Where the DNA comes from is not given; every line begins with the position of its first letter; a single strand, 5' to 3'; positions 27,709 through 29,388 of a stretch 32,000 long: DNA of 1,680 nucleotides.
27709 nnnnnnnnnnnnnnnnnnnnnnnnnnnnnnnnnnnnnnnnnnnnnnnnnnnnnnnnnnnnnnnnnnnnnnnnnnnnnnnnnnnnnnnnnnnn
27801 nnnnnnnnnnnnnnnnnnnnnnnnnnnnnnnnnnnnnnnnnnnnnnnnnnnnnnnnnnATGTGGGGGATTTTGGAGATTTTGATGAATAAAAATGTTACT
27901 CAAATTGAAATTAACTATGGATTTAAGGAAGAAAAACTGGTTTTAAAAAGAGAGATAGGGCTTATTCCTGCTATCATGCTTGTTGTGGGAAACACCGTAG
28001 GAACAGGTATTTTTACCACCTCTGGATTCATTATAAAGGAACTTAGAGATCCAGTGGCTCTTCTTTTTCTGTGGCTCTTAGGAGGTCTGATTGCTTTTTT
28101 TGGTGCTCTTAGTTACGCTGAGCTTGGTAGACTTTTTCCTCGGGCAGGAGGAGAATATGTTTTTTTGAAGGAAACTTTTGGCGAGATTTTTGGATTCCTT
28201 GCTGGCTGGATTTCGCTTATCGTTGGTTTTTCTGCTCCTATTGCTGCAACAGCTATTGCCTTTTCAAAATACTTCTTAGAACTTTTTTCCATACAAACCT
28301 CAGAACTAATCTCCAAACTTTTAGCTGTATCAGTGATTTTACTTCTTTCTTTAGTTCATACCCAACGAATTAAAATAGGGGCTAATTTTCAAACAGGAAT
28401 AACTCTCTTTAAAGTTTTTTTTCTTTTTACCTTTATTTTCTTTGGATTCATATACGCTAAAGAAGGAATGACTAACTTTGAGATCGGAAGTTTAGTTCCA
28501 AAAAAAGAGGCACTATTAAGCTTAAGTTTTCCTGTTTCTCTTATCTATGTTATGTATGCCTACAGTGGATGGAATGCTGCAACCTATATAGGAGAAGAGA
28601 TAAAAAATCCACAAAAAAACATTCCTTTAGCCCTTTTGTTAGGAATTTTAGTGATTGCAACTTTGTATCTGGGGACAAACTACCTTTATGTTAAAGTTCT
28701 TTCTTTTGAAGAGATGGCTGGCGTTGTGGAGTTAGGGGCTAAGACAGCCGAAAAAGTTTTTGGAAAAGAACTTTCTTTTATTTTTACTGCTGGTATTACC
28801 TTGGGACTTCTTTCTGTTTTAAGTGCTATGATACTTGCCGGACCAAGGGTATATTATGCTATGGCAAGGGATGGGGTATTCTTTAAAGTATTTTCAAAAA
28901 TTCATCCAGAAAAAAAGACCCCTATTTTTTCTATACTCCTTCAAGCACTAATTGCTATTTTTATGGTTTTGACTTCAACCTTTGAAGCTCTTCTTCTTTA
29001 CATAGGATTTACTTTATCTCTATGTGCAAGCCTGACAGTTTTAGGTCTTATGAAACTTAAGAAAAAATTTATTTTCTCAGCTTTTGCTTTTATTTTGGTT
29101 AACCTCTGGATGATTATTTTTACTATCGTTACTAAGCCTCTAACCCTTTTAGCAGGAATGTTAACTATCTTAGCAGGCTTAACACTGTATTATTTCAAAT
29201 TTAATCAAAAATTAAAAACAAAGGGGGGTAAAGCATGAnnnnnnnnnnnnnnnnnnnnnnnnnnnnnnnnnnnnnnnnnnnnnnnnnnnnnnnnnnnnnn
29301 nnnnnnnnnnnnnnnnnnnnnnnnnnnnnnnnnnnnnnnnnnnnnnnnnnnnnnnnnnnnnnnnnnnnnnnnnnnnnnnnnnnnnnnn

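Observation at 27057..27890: A precorrin-4 methyltransferase (CbiF/CobM) homologue that carries a Sec signal peptide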

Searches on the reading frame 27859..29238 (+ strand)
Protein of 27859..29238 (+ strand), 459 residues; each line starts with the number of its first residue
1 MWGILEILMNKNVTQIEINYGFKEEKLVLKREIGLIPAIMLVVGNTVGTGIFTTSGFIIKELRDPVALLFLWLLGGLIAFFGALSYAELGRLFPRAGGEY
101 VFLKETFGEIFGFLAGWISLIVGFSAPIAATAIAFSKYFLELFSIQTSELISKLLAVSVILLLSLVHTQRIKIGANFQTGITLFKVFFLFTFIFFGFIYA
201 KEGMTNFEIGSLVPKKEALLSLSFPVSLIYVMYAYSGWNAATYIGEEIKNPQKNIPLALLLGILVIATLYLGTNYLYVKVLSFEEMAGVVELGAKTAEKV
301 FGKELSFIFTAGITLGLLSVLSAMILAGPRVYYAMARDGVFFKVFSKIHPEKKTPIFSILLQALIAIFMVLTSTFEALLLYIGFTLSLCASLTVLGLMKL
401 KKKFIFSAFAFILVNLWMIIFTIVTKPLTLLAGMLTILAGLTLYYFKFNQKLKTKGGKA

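Call 3: search_protein_families(library=pfam, proteins=[window:27859-29238:+], max_evalue=0.01)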
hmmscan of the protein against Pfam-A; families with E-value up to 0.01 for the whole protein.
window:27859-29238:+ (459 aa): 2 families
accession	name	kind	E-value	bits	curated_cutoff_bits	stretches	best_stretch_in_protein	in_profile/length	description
PF13520.12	AA_permease_2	-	5.9e-53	180.8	27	1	33-425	1-400/427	Amino acid permease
PF00324.27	AA_permease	-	2.4e-33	116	24.6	1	39-380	3-354/470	Amino acid permease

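Call 4: search_protein_families(library=ncbifam, proteins=[window:27859-29238:+], max_evalue=0.01)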
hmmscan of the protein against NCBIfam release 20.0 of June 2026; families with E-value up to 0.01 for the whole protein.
window:27859-29238:+ (459 aa): 19 families
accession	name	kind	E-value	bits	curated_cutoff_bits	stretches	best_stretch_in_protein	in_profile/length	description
TIGR00911.1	2A0308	subfamily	5.7e-72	242.8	701.8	1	24-454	39-480/505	L-type amino acid transporter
TIGR00909.1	2A0306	subfamily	1.6e-52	178.9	556.8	1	29-445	1-427/429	amino acid transporter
NF008466.1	PRK11357.1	equivalog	1.2e-44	153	800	1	29-403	6-379/446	fructoselysine/psicoselysine transporter FrlA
NF053761.1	BrChAATpBcaP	equivalog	3.6e-39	135.1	690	1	22-445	13-449/460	branched-chain amino acid transporter BcaP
TIGR00906.1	2A0303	subfamily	7e-34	117.2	681.7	2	231-379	258-405/602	cationic amino acid transport permease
TIGR00905.1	2A0302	subfamily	6.2e-27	94.5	409.05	1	30-451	6-439/473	basic amino acid/polyamine antiporter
NF008245.0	PRK11021.1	equivalog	2.3e-23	82.9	284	1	29-438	4-403/419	L-methionine/branched-chain amino acid transporter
NF007929.0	PRK10644.1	equivalog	5.6e-21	74.8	574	1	31-405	8-385/445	arginine/agmatine antiporter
TIGR00908.1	2A0305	equivalog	7.2e-20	71.3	381.75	1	84-449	58-430/442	ethanolamine permease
TIGR00907.1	2A0304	subfamily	4.8e-16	58.7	598.3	1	26-377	7-383/482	amino acid permease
TIGR03810.1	arg_ornith_anti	equivalog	1.2e-15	57.2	591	1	32-396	2-366/468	arginine-ornithine antiporter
NF008484.0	PRK11387.1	equivalog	1e-12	47.8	716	1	25-384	8-367/471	S-methylmethionine permease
TIGR00913.1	2A0310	subfamily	1.1e-12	47.5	578.7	1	39-368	10-352/480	amino acid permease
NF007938.0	PRK10655.1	equivalog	2.4e-11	43.5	409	1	31-445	6-425/438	putrescine-ornithine antiporter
NF007876.0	PRK10580.1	equivalog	2.4e-10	39.9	736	1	27-371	5-347/457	proline-specific permease ProY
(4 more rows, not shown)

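Call 64: find_related_loci(query=A4, collection=metagenome_contigs, flank=6000)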
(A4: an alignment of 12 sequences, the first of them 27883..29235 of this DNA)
Query A4 (451 aa) in metagenome_contigs; peptide patterns used: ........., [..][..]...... (x = any residue, [..] = any of these).
600 stretches matched a pattern (row limit reached: there are more); 584 encode a relative of the query (tblastn E <= 1e-3); the best 80 are kept; 80 distinct loci.
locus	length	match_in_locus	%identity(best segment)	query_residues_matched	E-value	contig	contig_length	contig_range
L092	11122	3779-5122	76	2-449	0e+0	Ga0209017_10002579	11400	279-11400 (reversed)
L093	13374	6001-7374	49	15-450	2e-126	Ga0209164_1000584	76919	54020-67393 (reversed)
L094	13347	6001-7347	50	21-446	1e-122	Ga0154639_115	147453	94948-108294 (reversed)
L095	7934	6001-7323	49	21-438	5e-122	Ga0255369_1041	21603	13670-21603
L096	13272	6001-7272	51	21-421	1e-121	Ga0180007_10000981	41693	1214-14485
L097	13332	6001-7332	48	21-443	2e-121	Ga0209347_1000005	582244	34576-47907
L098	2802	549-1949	47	2-448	2e-126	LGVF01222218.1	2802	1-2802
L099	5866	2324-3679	47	15-443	1e-120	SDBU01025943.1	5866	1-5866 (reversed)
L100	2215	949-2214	52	21-419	2e-127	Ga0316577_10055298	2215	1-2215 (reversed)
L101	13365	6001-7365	48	17-449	3e-120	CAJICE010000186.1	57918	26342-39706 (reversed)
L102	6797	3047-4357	50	21-443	5e-120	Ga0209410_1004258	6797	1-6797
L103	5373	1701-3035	50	23-443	3e-120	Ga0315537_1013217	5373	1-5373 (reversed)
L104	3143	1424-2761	46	21-443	6e-124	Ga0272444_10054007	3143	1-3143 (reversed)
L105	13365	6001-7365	47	21-451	6e-120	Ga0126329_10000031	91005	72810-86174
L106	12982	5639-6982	48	21-445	6e-120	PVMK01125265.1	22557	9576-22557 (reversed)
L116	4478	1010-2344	47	15-436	3e-116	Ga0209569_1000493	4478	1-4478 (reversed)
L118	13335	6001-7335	47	15-436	1e-114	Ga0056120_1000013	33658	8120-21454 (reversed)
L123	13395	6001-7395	46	2-448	2e-112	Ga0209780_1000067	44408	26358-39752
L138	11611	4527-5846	43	21-443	3e-109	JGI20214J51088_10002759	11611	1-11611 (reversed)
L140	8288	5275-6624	43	15-447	8e-109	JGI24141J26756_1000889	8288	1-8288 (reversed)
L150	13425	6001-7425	41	3-448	2e-103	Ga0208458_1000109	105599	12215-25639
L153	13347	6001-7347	42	16-447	6e-103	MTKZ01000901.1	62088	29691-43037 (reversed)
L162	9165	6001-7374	40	9-448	5e-101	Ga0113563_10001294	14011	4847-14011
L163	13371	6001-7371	40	21-450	4e-101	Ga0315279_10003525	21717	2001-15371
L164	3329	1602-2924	41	13-437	5e-103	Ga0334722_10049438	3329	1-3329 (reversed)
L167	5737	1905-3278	39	16-450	2e-100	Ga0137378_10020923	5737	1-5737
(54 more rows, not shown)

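Call 68: search_protein_families(library=pfam, proteins=[L162:5324-6007:+, L150:5363-6061:+, L123:7483-8475:+, L123:8481-9698:+, L094:4632-5600:-, L118:8527-9516:+, L101:4794-5858:-, L105:7721-8833:+, L105:3339-5822:+, L153:3634-5169:-], max_evalue=0.001)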
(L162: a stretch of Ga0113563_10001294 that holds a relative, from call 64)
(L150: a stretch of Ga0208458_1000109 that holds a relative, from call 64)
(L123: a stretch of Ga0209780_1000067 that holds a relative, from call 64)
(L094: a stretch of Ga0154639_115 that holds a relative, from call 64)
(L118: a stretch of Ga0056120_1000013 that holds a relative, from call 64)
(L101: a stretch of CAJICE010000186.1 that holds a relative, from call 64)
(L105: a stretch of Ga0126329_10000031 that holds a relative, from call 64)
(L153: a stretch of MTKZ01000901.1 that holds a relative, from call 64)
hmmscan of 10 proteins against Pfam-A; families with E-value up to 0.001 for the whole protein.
L162:5324-6007:+ (227 aa): 4 families
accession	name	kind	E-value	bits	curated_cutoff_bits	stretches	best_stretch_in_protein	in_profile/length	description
PF01596.23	Methyltransf_3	-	4.3e-21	75.6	22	1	46-176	20-154/204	O-methyltransferase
PF13578.12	Methyltransf_24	-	8.8e-14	52.7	26.3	1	75-177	1-105/105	Methyltransferase domain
PF13649.12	Methyltransf_25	-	1.2e-05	26.4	27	1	75-148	2-70/97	Methyltransferase domain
PF08704.16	GCD14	-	5e-05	23.5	26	1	74-154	44-125/247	tRNA methyltransferase complex GCD14 subunit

L150:5363-6061:+ (232 aa): 4 families
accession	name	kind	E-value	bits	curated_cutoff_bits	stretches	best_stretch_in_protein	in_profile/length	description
PF01596.23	Methyltransf_3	-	2.6e-23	82.8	22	1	54-184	20-154/204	O-methyltransferase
PF13578.12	Methyltransf_24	-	1.3e-14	55.3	26.3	1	83-185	1-105/105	Methyltransferase domain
PF08704.16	GCD14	-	1.3e-06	28.7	26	1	81-162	43-125/247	tRNA methyltransferase complex GCD14 subunit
PF02353.26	CMAS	-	0.00017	21.4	27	1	84-194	68-176/273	Mycolic acid cyclopropane synthetase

L123:7483-8475:+ (330 aa): 1 family
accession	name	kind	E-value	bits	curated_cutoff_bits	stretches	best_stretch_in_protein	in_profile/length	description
PF04072.20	LCM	-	1.7e-40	139.4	22.3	1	43-228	1-187/187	Leucine carboxyl methyltransferase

L123:8481-9698:+ (405 aa): 1 family
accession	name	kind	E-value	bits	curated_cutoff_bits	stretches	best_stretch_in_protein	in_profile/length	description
PF04072.20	LCM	-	3e-43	148.3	22.3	1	119-302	1-186/187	Leucine carboxyl methyltransferase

L094:4632-5600:- (322 aa): 1 family
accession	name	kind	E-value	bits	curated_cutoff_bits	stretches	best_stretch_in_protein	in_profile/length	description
PF04072.20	LCM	-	5.1e-41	141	22.3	1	37-223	1-187/187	Leucine carboxyl methyltransferase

L118:8527-9516:+ (329 aa): 1 family
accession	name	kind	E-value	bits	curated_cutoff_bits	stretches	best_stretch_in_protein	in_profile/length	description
PF04072.20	LCM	-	2.1e-42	145.6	22.3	1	43-225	1-185/187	Leucine carboxyl methyltransferase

L101:4794-5858:- (354 aa): 0 families

L105:7721-8833:+ (370 aa): 1 family
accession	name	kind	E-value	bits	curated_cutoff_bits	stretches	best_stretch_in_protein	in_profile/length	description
PF00656.27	Peptidase_C14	-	7.2e-38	131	21.4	1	40-279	1-232/233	Caspase domain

L105:3339-5822:+ (827 aa): 1 family
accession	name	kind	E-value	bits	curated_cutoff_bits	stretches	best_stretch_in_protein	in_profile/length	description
PF00069.31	Pkinase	-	8.9e-06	25.7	31.7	1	462-622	84-219/263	Protein kinase domain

L153:3634-5169:- (511 aa): 2 families
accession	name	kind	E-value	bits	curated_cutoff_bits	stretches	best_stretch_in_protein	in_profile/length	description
PF13231.12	PMT_2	-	4.9e-23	82.5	26.1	1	55-214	2-160/160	Dolichyl-phosphate-mannose-protein mannosyltransferase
PF02366.24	PMT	-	0.00031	20.8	22.7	1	71-197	78-209/245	Dolichyl-phosphate-mannose-protein mannosyltransferase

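Call 71: search_protein_families(library=pfam, proteins=[L138:3344-4204:-, L140:4107-4967:-, L164:561-1427:+, L138:5894-7054:-, L163:4922-5566:-, L163:4000-4818:-, L167:1095-1790:-, L099:3731-4843:+, L101:8350-9684:+, L116:2731-3291:+], max_evalue=0.001)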
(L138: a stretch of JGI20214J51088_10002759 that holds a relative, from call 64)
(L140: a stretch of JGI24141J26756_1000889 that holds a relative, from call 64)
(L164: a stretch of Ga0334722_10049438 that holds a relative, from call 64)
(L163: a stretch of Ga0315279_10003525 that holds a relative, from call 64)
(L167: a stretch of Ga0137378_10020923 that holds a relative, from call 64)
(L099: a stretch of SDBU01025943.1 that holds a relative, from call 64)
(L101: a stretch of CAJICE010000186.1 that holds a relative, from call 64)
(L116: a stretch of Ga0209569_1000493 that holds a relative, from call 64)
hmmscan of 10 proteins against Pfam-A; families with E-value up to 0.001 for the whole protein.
L138:3344-4204:- (286 aa): 2 families
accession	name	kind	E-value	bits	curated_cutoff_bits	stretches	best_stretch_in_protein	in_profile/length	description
PF00756.26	Esterase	-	4.2e-24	86.1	22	1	50-233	5-195/251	Putative esterase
PF00326.27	Peptidase_S9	-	3.3e-06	27.2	22.6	1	156-201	56-101/213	Prolyl oligopeptidase family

L140:4107-4967:- (286 aa): 2 families
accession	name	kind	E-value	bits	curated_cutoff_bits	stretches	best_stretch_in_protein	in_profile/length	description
PF00756.26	Esterase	-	3.1e-25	89.8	22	1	50-251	5-213/251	Putative esterase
PF00326.27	Peptidase_S9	-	1.4e-08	34.9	22.6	1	155-207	55-107/213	Prolyl oligopeptidase family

L164:561-1427:+ (288 aa): 2 families
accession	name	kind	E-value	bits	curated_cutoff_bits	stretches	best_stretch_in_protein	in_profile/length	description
PF00756.26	Esterase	-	1.3e-19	71.4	22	1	50-282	5-248/251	Putative esterase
PF00326.27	Peptidase_S9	-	6.9e-06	26.1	22.6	1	158-209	57-107/213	Prolyl oligopeptidase family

L138:5894-7054:- (386 aa): 0 families

L163:4922-5566:- (214 aa): 8 families
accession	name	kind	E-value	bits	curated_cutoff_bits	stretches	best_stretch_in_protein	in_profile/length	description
PF08123.19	DOT1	-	8.1e-08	32.5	23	1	68-119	26-78/205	Histone methylation protein DOT1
PF02353.26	CMAS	-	8.3e-08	32.3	27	1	74-163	52-141/273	Mycolic acid cyclopropane synthetase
PF13649.12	Methyltransf_25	-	6e-07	30.5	27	1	88-158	1-70/97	Methyltransferase domain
PF13847.12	Methyltransf_31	-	2.1e-05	24.7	27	1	85-186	4-113/145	Methyltransferase domain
PF01135.25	PCMT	-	4.3e-05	23.8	20.3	1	70-138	59-128/210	Protein-L-isoaspartate(D-aspartate) O-methyltransferase (PCMT)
PF00398.26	RrnaAD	-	4.8e-05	23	24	1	70-150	16-92/263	Ribosomal RNA adenine dimethylase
PF08241.18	Methyltransf_11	-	0.0008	20.4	21.2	0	90-160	2-67/95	Methyltransferase domain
PF06325.19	PrmA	-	0.0009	19.3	22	0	82-181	159-257/296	Ribosomal protein L11 methyltransferase (PrmA)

L163:4000-4818:- (272 aa): 7 families
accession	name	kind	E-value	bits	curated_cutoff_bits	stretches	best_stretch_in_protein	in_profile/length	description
PF01135.25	PCMT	-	1.1e-66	225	20.3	1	68-268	3-208/210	Protein-L-isoaspartate(D-aspartate) O-methyltransferase (PCMT)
PF13649.12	Methyltransf_25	-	1.8e-09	38.6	27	1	142-230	1-91/97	Methyltransferase domain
PF00398.26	RrnaAD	-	2e-09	37.4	24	1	128-197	20-87/263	Ribosomal RNA adenine dimethylase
PF08241.18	Methyltransf_11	-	1.4e-07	32.5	21.2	1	143-233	1-88/95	Methyltransferase domain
PF13847.12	Methyltransf_31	-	2.1e-07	31.1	27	1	137-218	2-88/145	Methyltransferase domain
PF13489.12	Methyltransf_23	-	3.2e-06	27.4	27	1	132-222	15-99/164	Methyltransferase domain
PF08242.18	Methyltransf_12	-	0.00015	22.8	30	1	143-227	1-87/98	Methyltransferase domain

L167:1095-1790:- (231 aa): 13 families
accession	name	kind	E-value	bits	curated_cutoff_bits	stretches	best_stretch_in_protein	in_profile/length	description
PF08241.18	Methyltransf_11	-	4e-15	56.7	21.2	1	82-180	2-95/95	Methyltransferase domain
PF13847.12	Methyltransf_31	-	1e-13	51.7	27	1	75-192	2-122/145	Methyltransferase domain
PF13649.12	Methyltransf_25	-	1.8e-13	51.4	27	1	80-176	1-97/97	Methyltransferase domain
PF08242.18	Methyltransf_12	-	2.5e-13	51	30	1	82-178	2-98/98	Methyltransferase domain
PF13489.12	Methyltransf_23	-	1.9e-11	44.4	27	1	63-195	7-124/164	Methyltransferase domain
PF01209.24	Ubie_methyltran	-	5e-09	36.3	20.1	1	67-185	38-156/233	ubiE/COQ5 methyltransferase family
PF00891.24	Methyltransf_2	-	1.2e-07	31.7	22.3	1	50-193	36-177/210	O-methyltransferase domain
PF01728.25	FtsJ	-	3.3e-06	27.6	24.1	1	62-129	6-75/181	FtsJ-like methyltransferase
PF00398.26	RrnaAD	-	5.3e-06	26.2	24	1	65-134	19-83/263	Ribosomal RNA adenine dimethylase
PF08704.16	GCD14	-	1.2e-05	25.6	26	1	48-110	11-74/247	tRNA methyltransferase complex GCD14 subunit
PF13578.12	Methyltransf_24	-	3.8e-05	25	26.3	1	83-182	3-104/105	Methyltransferase domain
PF01135.25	PCMT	-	4.1e-05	23.9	20.3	1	68-134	65-131/210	Protein-L-isoaspartate(D-aspartate) O-methyltransferase (PCMT)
PF02353.26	CMAS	-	5.6e-05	23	27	1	61-180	47-164/273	Mycolic acid cyclopropane synthetase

L099:3731-4843:+ (370 aa): 1 family
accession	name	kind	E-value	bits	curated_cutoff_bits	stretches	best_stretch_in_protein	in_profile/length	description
PF04055.27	Radical_SAM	-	8.1e-10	39.6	29.5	1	141-232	2-98/166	Radical SAM superfamily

L101:8350-9684:+ (444 aa): 1 family
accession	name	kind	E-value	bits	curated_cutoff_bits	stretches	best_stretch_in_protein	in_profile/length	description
PF13505.12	OMP_b-brl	-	6.1e-05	23.7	28.7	0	299-336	133-173/175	Outer membrane protein beta-barrel domain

L116:2731-3291:+ (186 aa): 1 family
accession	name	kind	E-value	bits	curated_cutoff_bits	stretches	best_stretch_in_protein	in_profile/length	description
PF04072.20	LCM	-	2.5e-39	135.5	22.3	1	14-136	64-185/187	Leucine carboxyl methyltransferase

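Call 76: search_protein_families(library=pfam, alignment_id=A5, max_evalue=0.00001)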
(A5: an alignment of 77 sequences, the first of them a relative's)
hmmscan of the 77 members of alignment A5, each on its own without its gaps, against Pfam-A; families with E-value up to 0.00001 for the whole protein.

A. member 1, L092:2962-3780:+ (273 aa): 1 family
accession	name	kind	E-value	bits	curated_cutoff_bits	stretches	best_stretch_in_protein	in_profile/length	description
PF00590.25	TP_methylase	-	2.6e-36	126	27.8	1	27-250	1-211/212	Tetrapyrrole (Corrin/Porphyrin) Methylases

B. families by the number of members that match (of 77 scanned): 44 families (the first 25 are shown)
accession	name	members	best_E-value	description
PF00590.25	TP_methylase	13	3.8e-40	Tetrapyrrole (Corrin/Porphyrin) Methylases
PF01596.23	Methyltransf_3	12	2.6e-23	O-methyltransferase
PF13578.12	Methyltransf_24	11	2e-15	Methyltransferase domain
PF10670.15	DUF4198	8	1.2e-41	Domain of unknown function (DUF4198)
PF08704.16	GCD14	4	6.2e-07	tRNA methyltransferase complex GCD14 subunit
PF00174.25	Oxidored_molyb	3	1.1e-10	Oxidoreductase molybdopterin binding domain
PF04072.20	LCM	2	1.7e-40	Leucine carboxyl methyltransferase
PF01618.21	MotA_ExbB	2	9.8e-30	MotA/TolQ/ExbB proton channel family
PF00069.31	Pkinase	2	4.1e-06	Protein kinase domain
PF04187.18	Cofac_haem_bdg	1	2.9e-57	Haem-binding uptake, Tiki superfamily, ChaN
PF07244.20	POTRA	1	7.6e-53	Surface antigen variable number repeat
PF00270.35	DEAD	1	1.3e-48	DEAD/DEAH box helicase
PF01103.29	Omp85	1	1.1e-42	Omp85 superfamily domain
PF03843.18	Slp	1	3.7e-41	Outer membrane lipoprotein Slp family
PF00023.36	Ank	1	1.1e-36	Ankyrin repeat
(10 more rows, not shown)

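Call 81: find_homologous_proteins(query=window:27883-29235:+, max_evalue=1e-40)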
Query window:27883-29235:+ (451 aa): 6210 proteins with E <= 1e-40 among 8000 candidates; the best 120 are listed.
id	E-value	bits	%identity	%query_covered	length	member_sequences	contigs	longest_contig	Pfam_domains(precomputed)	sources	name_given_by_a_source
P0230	6.8e-275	930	100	100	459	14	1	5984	PF13520.13,PF00324.28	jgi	jgi:APA family basic amino acid/polyamine antiporter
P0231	2.1e-242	823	92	100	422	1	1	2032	PF13520.13,PF00324.28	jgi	jgi:APA family basic amino acid/polyamine antiporter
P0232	1.4e-226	771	83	96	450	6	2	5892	PF13520.13,PF00324.28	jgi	-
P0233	9.3e-225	765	83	96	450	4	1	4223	PF13520.13,PF00324.28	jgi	-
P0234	5.3e-222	756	81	97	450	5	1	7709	PF13520.13,PF00324.28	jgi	-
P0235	3.1e-218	743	78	98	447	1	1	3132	PF13520.13,PF00324.28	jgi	-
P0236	3.4e-218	743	78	98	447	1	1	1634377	PF13520.13,PF00324.28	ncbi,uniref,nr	ncbi:amino acid permease [Thermodesulfobacterium geofontis]|uniref:amino acid permease n=1 Tax=Therm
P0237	3.7e-218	743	78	98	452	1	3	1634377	PF13520.13,PF00324.28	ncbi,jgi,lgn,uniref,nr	ncbi:amino acid permease-associated region [Thermodesulfobacterium geofontis OPF15]|jgi:APA family b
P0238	9.9e-218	742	78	98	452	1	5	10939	PF13520.13,PF00324.28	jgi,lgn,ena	jgi:APA family basic amino acid/polyamine antiporter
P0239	8.1e-217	739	77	98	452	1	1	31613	PF13520.13,PF00324.28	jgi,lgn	jgi:APA family basic amino acid/polyamine antiporter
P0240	8.4e-216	735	77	98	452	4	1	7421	PF13520.13,PF00324.28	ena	-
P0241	2.2e-215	734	79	96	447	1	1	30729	PF13520.13,PF00324.28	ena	-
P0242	2.6e-215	734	79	96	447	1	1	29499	PF13520.13,PF00324.28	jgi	-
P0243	2.9e-215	734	79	96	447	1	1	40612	PF13520.13,PF00324.28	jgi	-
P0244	9.4e-215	732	79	96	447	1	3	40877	PF13520.13,PF00324.28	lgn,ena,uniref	uniref:Amino acid permease n=2 Tax=Thermodesulfobacterium geofontis TaxID=1295609 RepID=A0A7C4JRE2_9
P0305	2.9e-117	411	50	95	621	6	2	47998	PF13520.13,PF00324.28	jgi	jgi:APA family basic amino acid/polyamine antiporter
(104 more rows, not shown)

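Call 85: find_encoding_contigs(protein=P0305, flank=8000, max_places=2)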
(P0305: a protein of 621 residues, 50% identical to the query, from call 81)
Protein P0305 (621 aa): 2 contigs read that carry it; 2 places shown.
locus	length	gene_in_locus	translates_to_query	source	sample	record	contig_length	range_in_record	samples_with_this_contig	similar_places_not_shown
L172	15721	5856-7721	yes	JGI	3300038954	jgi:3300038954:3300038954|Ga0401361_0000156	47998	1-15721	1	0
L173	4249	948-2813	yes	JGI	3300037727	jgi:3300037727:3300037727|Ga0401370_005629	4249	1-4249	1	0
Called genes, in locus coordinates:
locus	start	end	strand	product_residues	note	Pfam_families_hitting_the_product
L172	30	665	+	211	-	PF01618:MotA_ExbB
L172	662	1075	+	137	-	PF02472:ExbD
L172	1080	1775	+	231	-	PF03544:TonB_C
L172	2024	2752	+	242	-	PF10670:DUF4198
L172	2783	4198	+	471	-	PF07715:Plug, PF00593:TonB_dep_Rec_b-barrel, PF25183:OMP_b-brl_4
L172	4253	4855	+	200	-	-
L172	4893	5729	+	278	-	PF00590:TP_methylase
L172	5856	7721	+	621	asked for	PF00324:AA_permease, PF13520:AA_permease_2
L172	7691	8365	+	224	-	PF02663:FmdE, PF01258:zf-dskA_traR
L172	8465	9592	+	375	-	PF02663:FmdE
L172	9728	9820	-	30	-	-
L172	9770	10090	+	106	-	-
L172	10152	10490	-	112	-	-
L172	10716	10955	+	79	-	-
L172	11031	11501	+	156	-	-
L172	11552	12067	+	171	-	-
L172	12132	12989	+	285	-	PF12849:PBP_like_2, PF13531:SBP_bac_11, PF12727:PBP_like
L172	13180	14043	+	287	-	PF00528:BPD_transp_1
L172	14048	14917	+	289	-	PF00528:BPD_transp_1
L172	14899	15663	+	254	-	PF00005:ABC_tran, PF13304:AAA_21 (faint)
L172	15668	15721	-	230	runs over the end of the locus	PF02811:PHP, PF13263:PHP_C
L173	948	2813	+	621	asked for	PF00324:AA_permease, PF13520:AA_permease_2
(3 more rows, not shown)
